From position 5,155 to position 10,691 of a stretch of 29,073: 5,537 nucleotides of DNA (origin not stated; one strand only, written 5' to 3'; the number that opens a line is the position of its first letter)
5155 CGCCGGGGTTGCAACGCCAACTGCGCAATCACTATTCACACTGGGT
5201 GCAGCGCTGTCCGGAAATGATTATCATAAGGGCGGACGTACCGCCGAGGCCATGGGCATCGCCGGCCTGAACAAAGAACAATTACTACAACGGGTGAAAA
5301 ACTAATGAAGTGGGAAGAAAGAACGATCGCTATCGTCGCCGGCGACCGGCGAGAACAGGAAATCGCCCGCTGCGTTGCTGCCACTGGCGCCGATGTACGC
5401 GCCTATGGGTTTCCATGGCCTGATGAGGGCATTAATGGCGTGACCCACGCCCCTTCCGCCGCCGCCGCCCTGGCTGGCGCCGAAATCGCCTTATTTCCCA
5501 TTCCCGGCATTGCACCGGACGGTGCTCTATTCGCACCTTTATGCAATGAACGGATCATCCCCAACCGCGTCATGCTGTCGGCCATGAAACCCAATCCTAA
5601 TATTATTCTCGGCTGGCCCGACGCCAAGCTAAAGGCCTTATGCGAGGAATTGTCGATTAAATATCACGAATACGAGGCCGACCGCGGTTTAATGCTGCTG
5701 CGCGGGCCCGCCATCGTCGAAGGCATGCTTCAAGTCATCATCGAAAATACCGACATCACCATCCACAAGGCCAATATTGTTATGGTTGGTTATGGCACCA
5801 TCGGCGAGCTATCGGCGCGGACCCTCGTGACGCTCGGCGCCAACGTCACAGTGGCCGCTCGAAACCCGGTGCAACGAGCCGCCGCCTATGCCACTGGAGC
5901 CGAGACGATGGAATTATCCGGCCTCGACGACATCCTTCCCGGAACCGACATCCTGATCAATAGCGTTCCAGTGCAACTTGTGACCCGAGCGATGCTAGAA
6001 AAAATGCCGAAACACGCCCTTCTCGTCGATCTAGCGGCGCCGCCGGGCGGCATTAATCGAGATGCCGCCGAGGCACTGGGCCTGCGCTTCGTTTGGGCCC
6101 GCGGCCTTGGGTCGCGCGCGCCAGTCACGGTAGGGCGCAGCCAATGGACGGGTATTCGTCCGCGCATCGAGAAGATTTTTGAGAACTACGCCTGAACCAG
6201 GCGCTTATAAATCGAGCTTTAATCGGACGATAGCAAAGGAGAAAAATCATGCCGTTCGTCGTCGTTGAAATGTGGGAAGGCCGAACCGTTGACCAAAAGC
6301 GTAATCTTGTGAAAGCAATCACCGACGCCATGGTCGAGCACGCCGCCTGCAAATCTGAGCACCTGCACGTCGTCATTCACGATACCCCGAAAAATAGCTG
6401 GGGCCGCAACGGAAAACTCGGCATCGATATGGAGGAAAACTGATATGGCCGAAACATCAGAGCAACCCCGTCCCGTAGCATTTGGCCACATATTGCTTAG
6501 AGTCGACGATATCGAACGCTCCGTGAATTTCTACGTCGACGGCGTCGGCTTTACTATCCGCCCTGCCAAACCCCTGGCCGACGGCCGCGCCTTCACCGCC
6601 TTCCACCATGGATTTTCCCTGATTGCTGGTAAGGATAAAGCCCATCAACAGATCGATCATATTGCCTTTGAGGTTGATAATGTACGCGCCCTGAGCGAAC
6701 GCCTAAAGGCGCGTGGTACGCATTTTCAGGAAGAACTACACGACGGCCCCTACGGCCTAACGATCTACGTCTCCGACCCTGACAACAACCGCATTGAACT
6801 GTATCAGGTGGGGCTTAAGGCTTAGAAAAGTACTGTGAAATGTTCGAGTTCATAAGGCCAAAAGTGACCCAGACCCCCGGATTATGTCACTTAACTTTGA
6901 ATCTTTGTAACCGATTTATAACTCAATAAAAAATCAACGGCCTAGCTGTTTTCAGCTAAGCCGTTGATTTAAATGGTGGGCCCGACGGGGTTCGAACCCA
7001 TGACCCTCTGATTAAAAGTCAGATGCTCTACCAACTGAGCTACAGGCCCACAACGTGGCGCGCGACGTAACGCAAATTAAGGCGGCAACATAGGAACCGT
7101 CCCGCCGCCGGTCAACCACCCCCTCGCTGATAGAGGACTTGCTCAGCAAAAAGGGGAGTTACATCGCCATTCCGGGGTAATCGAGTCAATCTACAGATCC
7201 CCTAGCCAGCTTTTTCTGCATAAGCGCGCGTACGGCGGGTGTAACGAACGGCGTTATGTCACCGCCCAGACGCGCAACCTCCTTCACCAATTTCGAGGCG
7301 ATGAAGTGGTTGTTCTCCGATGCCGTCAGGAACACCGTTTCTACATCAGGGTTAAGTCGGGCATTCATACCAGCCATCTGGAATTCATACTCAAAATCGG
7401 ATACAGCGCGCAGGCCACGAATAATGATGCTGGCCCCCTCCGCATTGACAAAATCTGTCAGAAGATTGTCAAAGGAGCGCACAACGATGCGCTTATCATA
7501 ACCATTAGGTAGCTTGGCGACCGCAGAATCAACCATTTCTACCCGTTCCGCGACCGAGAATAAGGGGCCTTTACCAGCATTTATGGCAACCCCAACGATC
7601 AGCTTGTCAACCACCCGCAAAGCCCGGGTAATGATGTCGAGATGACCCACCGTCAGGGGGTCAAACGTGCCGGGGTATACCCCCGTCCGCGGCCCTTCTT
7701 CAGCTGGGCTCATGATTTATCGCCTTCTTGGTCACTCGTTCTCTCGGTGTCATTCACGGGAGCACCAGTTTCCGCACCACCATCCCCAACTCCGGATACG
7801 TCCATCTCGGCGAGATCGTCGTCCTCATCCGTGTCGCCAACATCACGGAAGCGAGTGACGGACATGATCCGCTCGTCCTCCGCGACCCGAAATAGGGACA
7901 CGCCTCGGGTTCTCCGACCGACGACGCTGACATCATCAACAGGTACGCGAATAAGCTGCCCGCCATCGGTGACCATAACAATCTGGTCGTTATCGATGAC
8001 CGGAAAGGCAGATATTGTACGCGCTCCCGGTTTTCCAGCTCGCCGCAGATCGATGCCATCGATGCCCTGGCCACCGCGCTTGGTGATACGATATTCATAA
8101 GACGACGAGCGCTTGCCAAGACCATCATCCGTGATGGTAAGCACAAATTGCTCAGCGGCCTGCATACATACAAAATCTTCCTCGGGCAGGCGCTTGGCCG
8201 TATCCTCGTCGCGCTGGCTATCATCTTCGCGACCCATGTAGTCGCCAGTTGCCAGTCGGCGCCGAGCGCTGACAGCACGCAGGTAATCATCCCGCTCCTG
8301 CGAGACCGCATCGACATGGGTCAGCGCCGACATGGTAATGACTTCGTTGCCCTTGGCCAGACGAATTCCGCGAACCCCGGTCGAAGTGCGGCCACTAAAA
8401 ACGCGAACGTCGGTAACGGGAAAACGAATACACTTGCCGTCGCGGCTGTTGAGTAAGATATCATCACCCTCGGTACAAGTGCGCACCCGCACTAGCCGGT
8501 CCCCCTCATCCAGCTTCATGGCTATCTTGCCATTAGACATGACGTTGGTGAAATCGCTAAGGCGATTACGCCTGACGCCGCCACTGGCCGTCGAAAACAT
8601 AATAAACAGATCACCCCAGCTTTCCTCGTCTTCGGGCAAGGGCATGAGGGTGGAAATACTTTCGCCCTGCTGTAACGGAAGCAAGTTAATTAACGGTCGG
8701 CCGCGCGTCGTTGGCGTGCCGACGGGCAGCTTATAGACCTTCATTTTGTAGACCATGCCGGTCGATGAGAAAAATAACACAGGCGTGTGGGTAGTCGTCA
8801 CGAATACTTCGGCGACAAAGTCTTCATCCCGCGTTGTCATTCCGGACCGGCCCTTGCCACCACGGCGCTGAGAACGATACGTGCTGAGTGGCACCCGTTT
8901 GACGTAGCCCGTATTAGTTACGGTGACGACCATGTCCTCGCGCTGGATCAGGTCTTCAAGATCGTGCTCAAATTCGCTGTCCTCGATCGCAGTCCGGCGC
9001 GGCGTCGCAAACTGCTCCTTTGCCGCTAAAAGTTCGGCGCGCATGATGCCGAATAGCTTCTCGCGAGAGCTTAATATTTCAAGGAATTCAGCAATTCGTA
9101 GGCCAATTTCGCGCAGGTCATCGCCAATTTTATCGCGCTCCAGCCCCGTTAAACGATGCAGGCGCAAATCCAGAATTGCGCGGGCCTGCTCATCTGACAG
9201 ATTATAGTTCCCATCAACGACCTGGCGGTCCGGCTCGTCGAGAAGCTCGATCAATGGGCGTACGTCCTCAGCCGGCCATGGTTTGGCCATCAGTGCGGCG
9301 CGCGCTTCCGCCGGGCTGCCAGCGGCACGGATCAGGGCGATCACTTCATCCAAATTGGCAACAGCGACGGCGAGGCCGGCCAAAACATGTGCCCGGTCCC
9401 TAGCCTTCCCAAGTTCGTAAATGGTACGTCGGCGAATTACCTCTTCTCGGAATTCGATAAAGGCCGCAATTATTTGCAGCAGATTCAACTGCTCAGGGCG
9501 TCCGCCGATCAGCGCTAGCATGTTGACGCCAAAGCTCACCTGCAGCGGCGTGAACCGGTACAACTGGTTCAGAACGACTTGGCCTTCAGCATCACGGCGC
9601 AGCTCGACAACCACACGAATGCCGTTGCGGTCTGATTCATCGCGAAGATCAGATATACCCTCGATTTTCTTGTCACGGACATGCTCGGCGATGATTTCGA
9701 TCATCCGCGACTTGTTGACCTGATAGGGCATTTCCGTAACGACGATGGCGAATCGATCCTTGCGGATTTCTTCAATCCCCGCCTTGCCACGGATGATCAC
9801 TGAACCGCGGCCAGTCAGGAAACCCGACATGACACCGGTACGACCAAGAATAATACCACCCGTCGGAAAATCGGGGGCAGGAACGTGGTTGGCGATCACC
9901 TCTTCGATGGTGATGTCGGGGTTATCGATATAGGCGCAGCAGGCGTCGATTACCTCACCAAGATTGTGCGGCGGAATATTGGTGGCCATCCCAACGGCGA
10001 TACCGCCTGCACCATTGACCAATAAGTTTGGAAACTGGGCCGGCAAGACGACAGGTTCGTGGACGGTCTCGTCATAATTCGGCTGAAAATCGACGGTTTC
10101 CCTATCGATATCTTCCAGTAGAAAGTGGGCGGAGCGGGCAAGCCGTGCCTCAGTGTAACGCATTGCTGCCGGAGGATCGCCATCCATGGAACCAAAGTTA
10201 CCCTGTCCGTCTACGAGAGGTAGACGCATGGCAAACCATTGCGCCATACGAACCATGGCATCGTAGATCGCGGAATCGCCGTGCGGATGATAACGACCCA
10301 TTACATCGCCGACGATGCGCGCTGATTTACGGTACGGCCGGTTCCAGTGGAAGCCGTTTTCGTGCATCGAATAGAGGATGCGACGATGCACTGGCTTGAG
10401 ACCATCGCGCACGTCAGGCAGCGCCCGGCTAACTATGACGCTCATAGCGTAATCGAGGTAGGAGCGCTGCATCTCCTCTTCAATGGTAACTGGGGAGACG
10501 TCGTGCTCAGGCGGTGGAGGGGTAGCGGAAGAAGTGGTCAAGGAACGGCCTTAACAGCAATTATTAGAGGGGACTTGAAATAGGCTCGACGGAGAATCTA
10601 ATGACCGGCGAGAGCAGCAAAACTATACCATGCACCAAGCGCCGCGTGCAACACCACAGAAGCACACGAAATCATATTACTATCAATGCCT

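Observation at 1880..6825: Six-gene operon that matches no pathway I know: candidate new catabolic route for an opine, imino acid or N-heterocycle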

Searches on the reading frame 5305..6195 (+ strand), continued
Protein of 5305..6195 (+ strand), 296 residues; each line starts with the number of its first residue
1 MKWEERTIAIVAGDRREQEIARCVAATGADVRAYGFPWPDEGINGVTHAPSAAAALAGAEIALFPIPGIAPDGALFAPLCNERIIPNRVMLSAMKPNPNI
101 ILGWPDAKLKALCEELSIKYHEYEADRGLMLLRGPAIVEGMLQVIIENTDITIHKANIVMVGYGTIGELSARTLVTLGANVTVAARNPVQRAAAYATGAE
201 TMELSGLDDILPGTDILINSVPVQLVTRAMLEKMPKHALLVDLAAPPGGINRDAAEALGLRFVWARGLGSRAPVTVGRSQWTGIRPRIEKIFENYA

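Call 27: find_encoding_contigs(protein=P0005, flank=10000, max_places=3)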
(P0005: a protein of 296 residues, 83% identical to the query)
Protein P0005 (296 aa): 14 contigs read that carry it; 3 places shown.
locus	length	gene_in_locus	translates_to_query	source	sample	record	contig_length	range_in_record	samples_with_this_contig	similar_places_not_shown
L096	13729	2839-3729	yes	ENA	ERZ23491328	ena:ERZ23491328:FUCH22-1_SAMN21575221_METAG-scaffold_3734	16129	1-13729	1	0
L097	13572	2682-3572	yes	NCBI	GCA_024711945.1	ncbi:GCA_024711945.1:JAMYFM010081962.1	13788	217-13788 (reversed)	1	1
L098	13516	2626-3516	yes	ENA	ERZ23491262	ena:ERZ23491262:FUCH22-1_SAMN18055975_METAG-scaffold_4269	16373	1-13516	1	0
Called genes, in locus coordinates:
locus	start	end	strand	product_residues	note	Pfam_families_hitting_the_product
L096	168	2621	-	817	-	PF01315:Ald_Xan_dh_C, PF02738:MoCoBD_1, PF20256:MoCoBD_2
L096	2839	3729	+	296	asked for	PF16924:DpaA_N, PF00670:AdoHcyase_NAD, PF01262:AlaDh_PNT_C, PF01488:Shikimate_DH, PF02826:2-Hacid_dh_C, PF03807:F420_oxidored (weak)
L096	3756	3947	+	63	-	PF01361:Tautomerase, PF14552:Tautomerase_2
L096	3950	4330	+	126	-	PF00903:Glyoxalase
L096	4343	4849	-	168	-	PF13358:DDE_3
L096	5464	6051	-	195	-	PF02775:TPP_enzyme_C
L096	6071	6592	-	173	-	-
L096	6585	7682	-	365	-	PF01717:Meth_synt_2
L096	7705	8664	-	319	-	PF00291:PALP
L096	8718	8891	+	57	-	-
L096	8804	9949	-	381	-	-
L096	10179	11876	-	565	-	PF02129:Peptidase_S15, PF00326:Peptidase_S9 (faint), PF08530:PepX_C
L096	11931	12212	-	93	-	-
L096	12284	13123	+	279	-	PF13489:Methyltransf_23, PF01209:Ubie_methyltran (weak), PF02353:CMAS (weak), PF13649:Methyltransf_25, PF13847:Methyltransf_31, PF08241:Methyltransf_11, PF08242:Methyltransf_12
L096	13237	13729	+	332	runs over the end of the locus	PF20340:DUF6635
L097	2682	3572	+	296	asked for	PF16924:DpaA_N, PF00670:AdoHcyase_NAD, PF01262:AlaDh_PNT_C, PF01488:Shikimate_DH, PF02826:2-Hacid_dh_C, PF03807:F420_oxidored (weak)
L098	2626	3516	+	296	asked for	PF16924:DpaA_N, PF00670:AdoHcyase_NAD, PF01262:AlaDh_PNT_C, PF01488:Shikimate_DH, PF02826:2-Hacid_dh_C, PF03807:F420_oxidored (weak)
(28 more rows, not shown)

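Call 79: search_solved_structures(query=L096:168-2621:-, max_evalue=1e-30)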
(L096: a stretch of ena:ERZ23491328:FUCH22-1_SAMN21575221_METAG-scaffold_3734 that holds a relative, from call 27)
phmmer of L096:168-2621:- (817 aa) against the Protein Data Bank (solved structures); distinct sequences matched with E-value up to 1e-30: 22.
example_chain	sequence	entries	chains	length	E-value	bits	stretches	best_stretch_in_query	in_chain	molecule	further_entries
8uem_A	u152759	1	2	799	7.6e-140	470.9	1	66-813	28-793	Carbon monoxide dehydrogenase (Large chain), CoxL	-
1t3q_B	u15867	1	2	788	3.8e-121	409.1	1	58-814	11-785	quinoline 2-oxidoreductase large subunit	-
7dqx_A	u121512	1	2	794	1.8e-120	406.9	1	66-813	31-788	6-hydroxypseudooxynicotine dehydrogenase complex subunit gamma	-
1ffu_B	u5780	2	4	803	1.2e-114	387.6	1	63-816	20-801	CUTL, MOLYBDOPROTEIN OF CARBON MONOXIDE DEHYDROGENASE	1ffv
1n5w_B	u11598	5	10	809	3.1e-110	373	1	66-809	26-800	Carbon monoxide dehydrogenase large chain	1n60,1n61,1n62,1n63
1zxi_B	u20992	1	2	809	4.1e-110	372.6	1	66-809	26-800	Carbon monoxide dehydrogenase large chain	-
4zoh_A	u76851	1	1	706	3.4e-102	346.4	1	148-788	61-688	Putative oxidoreductase molybdopterin-binding subunit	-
1rm6_A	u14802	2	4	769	2e-67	231.4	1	73-808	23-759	4-hydroxybenzoyl-CoA reductase alpha subunit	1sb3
1sij_A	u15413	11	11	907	1.2e-43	152.8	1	75-812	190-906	Aldehyde oxidoreductase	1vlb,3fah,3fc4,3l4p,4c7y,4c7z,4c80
1dgj_A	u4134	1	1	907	5.5e-41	144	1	89-811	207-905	ALDEHYDE OXIDOREDUCTASE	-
5y6q_C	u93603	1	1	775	8.8e-35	123.4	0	68-594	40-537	Aldehyde oxidase large subunit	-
2w55_B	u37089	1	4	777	1.3e-33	119.6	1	74-814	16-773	XANTHINE DEHYDROGENASE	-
1jro_B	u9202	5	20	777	1.4e-33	119.5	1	74-814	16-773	xanthine dehydrogenase, chain B | XANTHINE DEHYDROGENASE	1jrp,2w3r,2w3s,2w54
3sr6_C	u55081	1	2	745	1.9e-32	115.7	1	95-798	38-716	Xanthine dehydrogenase/oxidase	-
3etr_C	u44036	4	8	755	2e-32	115.7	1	95-798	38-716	Xanthine dehydrogenase/oxidase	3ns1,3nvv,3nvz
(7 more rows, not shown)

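Call 80: search_protein_families(library=ncbifam, proteins=[L096:168-2621:-, L096:6585-7682:-, L096:7705-8664:-, L096:8804-9949:-, L096:10179-11876:-], max_evalue=1e-20)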
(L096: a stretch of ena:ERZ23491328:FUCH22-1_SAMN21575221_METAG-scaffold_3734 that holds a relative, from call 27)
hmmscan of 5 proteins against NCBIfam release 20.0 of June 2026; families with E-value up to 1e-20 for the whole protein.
L096:168-2621:- (817 aa): 13 families
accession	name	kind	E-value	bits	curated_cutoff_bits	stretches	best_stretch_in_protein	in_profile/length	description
NF041018.1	glyceraldDH_alpha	equivalog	7.4e-168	560.2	790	1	66-808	8-741/741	glyceraldehyde dehydrogenase subunit alpha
NF040766.1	CODH_aero_grp5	exception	6.6e-161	537.2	950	2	66-640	10-583/785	aerobic carbon-monoxide dehydrogenase large subunit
TIGR02416.1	CO_dehy_Mo_lg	equivalog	1.9e-142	476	991.15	1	69-810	1-770/770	aerobic carbon-monoxide dehydrogenase large subunit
TIGR03194.1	4hydrxCoA_A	equivalog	4.2e-105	352.8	994.55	1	74-810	10-745/746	4-hydroxybenzoyl-CoA reductase subunit alpha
NF043082.1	XdhA_XDHase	equivalog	2.1e-101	340.3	780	1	71-815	11-756/758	xanthine dehydrogenase subunit XdhA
NF007426.0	PRK09970.1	equivalog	1.2e-92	311.3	916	1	72-813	17-757/761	xanthine dehydrogenase molybdenum-binding subunit XdhA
TIGR03196.1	pucD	equivalog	1.8e-76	258.1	783.65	1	66-806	7-753/763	xanthine dehydrogenase subunit D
NF045668.1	pterin_aldehy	equivalog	9e-69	232.5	1100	1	89-811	206-904/905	molybdopterin-dependent aldehyde oxidoreductase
TIGR03313.1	Se_sel_red_Mo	hypoth_equivalog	3e-63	213.9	1101.9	1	226-811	360-949/951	molybdopterin-dependent oxidoreductase Mo/Fe-S-binding subunit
TIGR02965.1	xanthine_xdhB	equivalog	2.8e-62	211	849.5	1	71-635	11-557/758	xanthine dehydrogenase molybdopterin binding subunit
TIGR03311.1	Se_dep_XDH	equivalog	2.5e-56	191.3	830.45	1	74-782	175-824/848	selenium-dependent xanthine dehydrogenase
NF041671.1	peri_hyde_PaoC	equivalog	1.8e-49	168.8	1180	1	68-790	25-713/735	aldehyde oxidoreductase molybdenum-binding subunit PaoC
TIGR02969.1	mam_aldehyde_ox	subfamily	3.8e-23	81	1912.3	1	94-775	610-1265/1330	aldehyde oxidase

L096:6585-7682:- (365 aa): 2 families
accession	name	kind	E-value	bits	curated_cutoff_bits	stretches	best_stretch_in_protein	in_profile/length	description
NF005085.0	PRK06520.1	subfamily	3.2e-94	316.1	313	1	7-362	6-368/368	5-methyltetrahydropteroyltriglutamate--homocysteine S-methyltransferase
NF004875.0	PRK06233.1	equivalog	1.4e-68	231.4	576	1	8-363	9-373/373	vitamin B12 independent methionine synthase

L096:7705-8664:- (319 aa): 8 families
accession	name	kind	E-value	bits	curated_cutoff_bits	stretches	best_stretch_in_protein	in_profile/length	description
TIGR01139.1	cysK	equivalog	5e-129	429.8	350.95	1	12-312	1-298/298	cysteine synthase A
TIGR01136.1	cysKM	subfamily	1.6e-125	418.4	344.15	1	12-312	1-299/299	cysteine synthase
TIGR01137.1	cysta_beta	equivalog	7.6e-93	311.6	510.25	1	9-313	2-312/457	cystathionine beta-synthase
NF007989.0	PRK10717.1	equivalog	3.7e-92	309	387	1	8-314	4-320/334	cysteine synthase A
TIGR01138.1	cysM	equivalog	5.5e-81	272.3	394.2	1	12-312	2-290/290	cysteine synthase B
NF008735.0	PRK11761.1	equivalog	2.7e-79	266.5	413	1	9-313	3-295/296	cysteine synthase CysM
TIGR03945.1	PLP_SbnA_fam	equivalog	1.9e-65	220.9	349.95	1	12-309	1-297/304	2,3-diaminopropionate biosynthesis protein SbnA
NF053679.1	CysteaSynCapA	equivalog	3.3e-62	210.2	600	1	7-309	5-317/329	cysteate synthase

L096:8804-9949:- (381 aa): 0 families

L096:10179-11876:- (565 aa): 2 families
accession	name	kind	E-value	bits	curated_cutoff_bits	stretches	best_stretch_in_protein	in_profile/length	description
TIGR00976.1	CocE_NonD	subfamily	1.2e-98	331.6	66.3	2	21-369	2-345/550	CocE/NonD family hydrolase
NF003780.0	PRK05371.1-1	subfamily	6.4e-30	104.1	642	0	313-516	357-557/594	Xaa-Pro dipeptidyl-peptidase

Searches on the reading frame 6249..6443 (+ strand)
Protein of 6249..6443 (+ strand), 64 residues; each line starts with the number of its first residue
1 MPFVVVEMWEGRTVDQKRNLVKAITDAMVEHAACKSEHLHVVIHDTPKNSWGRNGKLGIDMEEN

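Call 4: search_protein_families(library=pfam, proteins=[window:6249-6443:+], max_evalue=0.01)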
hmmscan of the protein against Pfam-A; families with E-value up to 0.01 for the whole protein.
window:6249-6443:+ (64 aa): 2 families
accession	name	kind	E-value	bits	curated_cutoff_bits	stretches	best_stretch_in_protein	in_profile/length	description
PF01361.26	Tautomerase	-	9.1e-18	64.4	22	1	2-56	1-55/60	Tautomerase enzyme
PF14552.11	Tautomerase_2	-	5.6e-07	30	28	1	4-52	32-80/82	Tautomerase enzyme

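Call 5: search_protein_families(library=ncbifam, proteins=[window:6249-6443:+], max_evalue=0.01)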
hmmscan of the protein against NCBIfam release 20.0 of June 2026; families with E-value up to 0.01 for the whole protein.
window:6249-6443:+ (64 aa): 6 families
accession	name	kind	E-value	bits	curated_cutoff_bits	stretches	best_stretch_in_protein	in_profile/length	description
NF001966.0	PRK00745.1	equivalog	6.2e-18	64.5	80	1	1-59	1-59/62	4-oxalocrotonate tautomerase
NF002571.1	PRK02220.1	equivalog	1.7e-16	59.9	55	1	1-57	1-57/61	2-hydroxymuconate tautomerase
TIGR00013.1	taut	subfamily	2.6e-14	53.1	56.9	1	1-61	1-62/64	2-hydroxymuconate tautomerase family protein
NF041920.1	DmpI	equivalog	4.3e-13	48.8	70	1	1-58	1-57/59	4-oxalocrotonate tautomerase DmpI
NF002622.0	PRK02289.1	equivalog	5.8e-13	48.9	103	1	1-52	1-52/60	4-oxalocrotonate tautomerase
NF002524.0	PRK01964.1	equivalog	7.4e-10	38.7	86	1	1-56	1-56/64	4-oxalocrotonate tautomerase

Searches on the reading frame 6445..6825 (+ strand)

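Call 4: search_protein_families(library=pfam, proteins=[window:6445-6825:+], max_evalue=0.01)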
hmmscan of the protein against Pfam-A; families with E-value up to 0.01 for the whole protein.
window:6445-6825:+ (126 aa): 6 families
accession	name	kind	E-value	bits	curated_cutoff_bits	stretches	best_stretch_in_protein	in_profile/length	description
PF00903.31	Glyoxalase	-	9.5e-19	68.4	20.6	1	13-119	2-121/121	Glyoxalase/Bleomycin resistance protein/Dioxygenase superfamily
PF12681.13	Glyoxalase_2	-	3.6e-06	27.3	30.1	1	13-119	1-113/118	Glyoxalase-like domain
PF22677.2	Ble-like_N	-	7.1e-06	26.1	24.5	1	15-40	4-29/41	Bleomycin resistance protein-like N-terminal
PF18029.7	Glyoxalase_6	-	8.4e-06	26.8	23.6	1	16-119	2-105/106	Glyoxalase-like domain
PF13669.12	Glyoxalase_4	-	1e-05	26.2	27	1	15-100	2-100/109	Glyoxalase/Bleomycin resistance protein/Dioxygenase superfamily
PF13468.12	Glyoxalase_3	-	0.0036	17.8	25.1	0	60-95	70-103/176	Glyoxalase-like domain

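Call 5: search_protein_families(library=ncbifam, proteins=[window:6445-6825:+], max_evalue=0.01)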
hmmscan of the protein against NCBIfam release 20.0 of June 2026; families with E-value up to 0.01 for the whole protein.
window:6445-6825:+ (126 aa): 30 families (the best 25 are shown)
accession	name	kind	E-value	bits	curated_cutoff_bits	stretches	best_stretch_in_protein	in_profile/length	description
TIGR00068.2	glyox_I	equivalog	8.8e-14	51.6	120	2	68-121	86-139/143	lactoylglutathione lyase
TIGR02295.1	HpaD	equivalog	1.6e-09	37.4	321.4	2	13-95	5-89/298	3,4-dihydroxyphenylacetate 2,3-dioxygenase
NF041414.1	ArsI_CadI_VOC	equivalog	2.9e-08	33.4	116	1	15-122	3-115/147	ArsI/CadI family heavy metal resistance metalloenzyme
NF000074.1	299782349_fosC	exception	3.3e-08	33.7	250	1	14-124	6-114/132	FosC2 family fosfomycin resistance glutathione transferase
NF000495.1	FosK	exception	3.7e-08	33.3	280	1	14-121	6-111/132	fosfomycin resistance glutathione transferase FosK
NF000124.1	fos-Vibrio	exception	2.1e-07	31.2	250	1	13-125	5-115/132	FosG/FosC2-related fosfomycin resistance glutathione transferase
TIGR03211.1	catechol_2_3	equivalog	2.5e-07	30.3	320.2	1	13-93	5-87/303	catechol 2,3-dioxygenase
NF000496.2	Fos_GSH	equivalog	2.8e-07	30.7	180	1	13-123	5-118/136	fosfomycin resistance glutathione transferase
NF000494.1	FosF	exception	3.6e-07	30.2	280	1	14-121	6-111/132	fosfomycin resistance glutathione transferase FosF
NF007629.0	PRK10291.1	equivalog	3.6e-07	30.1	246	1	69-120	71-124/135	lactoylglutathione lyase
NF050075.1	SMU1112c_YaeR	equivalog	1.3e-06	28.7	140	1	70-121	73-125/125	SMU1112c/YaeR family gloxylase I-like metalloprotein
NF050074.1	glyox_I_GloA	exception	2.3e-06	27.8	165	0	14-44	3-33/121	lactoylglutathione lyase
NF000467.1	FosG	exception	2.5e-06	27.5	240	1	14-123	6-113/132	FosG family fosfomycin resistance glutathione transferase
TIGR03081.1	metmalonyl_epim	equivalog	1.1e-05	26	114.95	0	67-112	71-117/129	methylmalonyl-CoA epimerase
TIGR03213.1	23dbph12diox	equivalog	2.4e-05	23.9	366.45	1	13-118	143-260/287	biphenyl-2,3-diol 1,2-dioxygenase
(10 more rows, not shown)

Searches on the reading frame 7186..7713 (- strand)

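Call 4: search_protein_families(library=pfam, proteins=[window:7186-7713:-], max_evalue=0.01)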
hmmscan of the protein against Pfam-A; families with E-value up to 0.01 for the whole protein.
window:7186-7713:- (175 aa): 1 family
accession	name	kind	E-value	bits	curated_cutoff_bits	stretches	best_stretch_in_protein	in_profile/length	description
PF01467.32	CTP_transf_like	-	2.6e-23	83.1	21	1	12-145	1-132/133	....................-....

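Call 5: search_protein_families(library=ncbifam, proteins=[window:7186-7713:-], max_evalue=0.01)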
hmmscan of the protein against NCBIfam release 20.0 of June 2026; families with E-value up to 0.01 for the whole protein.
window:7186-7713:- (175 aa): 15 families
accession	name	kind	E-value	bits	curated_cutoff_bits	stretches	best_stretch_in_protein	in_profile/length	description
TIGR01510.1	coaD_prev_kdtB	equivalog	9.7e-55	184.8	103.3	1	11-168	2-154/155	pantetheine-phosphate adenylyltransferase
TIGR00125.1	cyt_tran_rel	domain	9.4e-17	61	27.7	1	11-69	2-64/65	adenylyltransferase/cytidyltransferase family protein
TIGR01527.1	arch_NMN_Atrans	equivalog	2.1e-07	30.6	181.2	1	11-78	2-71/167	nicotinamide-nucleotide adenylyltransferase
NF002243.0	PRK01153.1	subfamily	1.4e-06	28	127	1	11-74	3-69/175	nicotinamide-nucleotide adenylyltransferase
NF000839.0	PRK00071.1-1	equivalog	1.4e-05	25.1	187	1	10-70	8-72/219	nicotinate-nucleotide adenylyltransferase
NF003786.0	PRK05379.1-2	equivalog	6.4e-05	22.3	397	1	12-70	18-79/354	bifunctional nicotinamide-nucleotide adenylyltransferase/Nudix hydroxylase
TIGR00482.1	TIGR00482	equivalog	0.00026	21.1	112.45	1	13-69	2-63/194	nicotinate (nicotinamide) nucleotide adenylyltransferase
NF005988.0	PRK08099.1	equivalog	0.00047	19.4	201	1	9-45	65-101/411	multifunctional transcriptional regulator/nicotinamide-nucleotide adenylyltransferase/ribosylnicotinamide kinase NadR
TIGR01526.1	nadR_NMN_Atrans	equivalog_domain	0.00048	19.5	341.15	1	10-44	3-37/325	nicotinamide-nucleotide adenylyltransferase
NF003791.0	PRK05379.2-3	equivalog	0.00072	18.8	409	1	11-78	8-75/340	bifunctional nicotinamide-nucleotide adenylyltransferase/Nudix hydroxylase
NF001985.0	PRK00777.1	subfamily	0.00098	19.2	104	1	14-44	10-40/157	pantetheine-phosphate adenylyltransferase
NF003788.0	PRK05379.1-5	equivalog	0.001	18.4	354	1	12-82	9-78/351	bifunctional nicotinamide-nucleotide adenylyltransferase/Nudix hydroxylase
NF003790.0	PRK05379.2-2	equivalog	0.001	18.2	403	1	9-67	20-81/354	bifunctional nicotinamide mononucleotide adenylyltransferase/ADP-ribose pyrophosphatase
NF005410.0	PRK06973.1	equivalog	0.0075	15.6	214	1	7-68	21-85/243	nicotinate-nucleotide adenylyltransferase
NF006479.0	PRK08887.1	equivalog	0.008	16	164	0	12-68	6-62/174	nicotinate-nicotinamide nucleotide adenylyltransferase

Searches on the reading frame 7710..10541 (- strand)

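Call 58: search_protein_families(library=pfam, proteins=[window:7710-10541:-], max_evalue=0.00001)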
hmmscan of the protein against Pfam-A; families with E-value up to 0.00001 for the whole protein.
window:7710-10541:- (943 aa): 2 families
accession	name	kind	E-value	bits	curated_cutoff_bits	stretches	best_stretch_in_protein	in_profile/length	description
PF00521.26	DNA_topoisoIV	-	1.9e-155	518.5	31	1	39-504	1-431/432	DNA gyrase/topoisomerase IV, subunit A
PF03989.18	DNA_gyraseA_C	-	4.9e-57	189.6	27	5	536-582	1-47/48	DNA gyrase C-terminal domain, beta-propeller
